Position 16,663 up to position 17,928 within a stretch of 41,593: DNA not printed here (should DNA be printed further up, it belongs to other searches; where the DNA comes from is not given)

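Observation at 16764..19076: Two intact, convergent tyrosine integrases bracket a tRNA-Ser(GCU)-derived attP in a T7-like genome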

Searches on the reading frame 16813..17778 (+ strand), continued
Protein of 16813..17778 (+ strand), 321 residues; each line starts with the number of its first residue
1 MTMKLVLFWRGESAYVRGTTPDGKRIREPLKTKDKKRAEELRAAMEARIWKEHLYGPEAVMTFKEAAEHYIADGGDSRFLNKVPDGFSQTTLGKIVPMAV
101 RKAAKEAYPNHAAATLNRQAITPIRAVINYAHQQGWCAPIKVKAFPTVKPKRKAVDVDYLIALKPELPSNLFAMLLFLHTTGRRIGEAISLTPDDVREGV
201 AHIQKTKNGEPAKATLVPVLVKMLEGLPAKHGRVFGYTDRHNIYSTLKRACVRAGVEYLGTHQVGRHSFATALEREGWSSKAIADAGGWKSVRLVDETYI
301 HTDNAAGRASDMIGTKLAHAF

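Call 101: search_protein_families(library=phrogs, proteins=[window:16813-17778:+], max_evalue=0.00001)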
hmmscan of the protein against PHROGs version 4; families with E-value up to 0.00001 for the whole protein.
window:16813-17778:+ (321 aa): 4 families
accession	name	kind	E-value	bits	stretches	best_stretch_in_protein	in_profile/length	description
phrog_1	-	integration and excision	1.7e-33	117.8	1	16-313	128-447/611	integrase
phrog_216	-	integration and excision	1.9e-21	77.4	1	153-306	57-228/301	integrase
phrog_10426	-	integration and excision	5.7e-10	40.3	1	6-78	2-74/193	integrase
phrog_9176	-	unknown function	1.2e-08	36.4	1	6-80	2-76/139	-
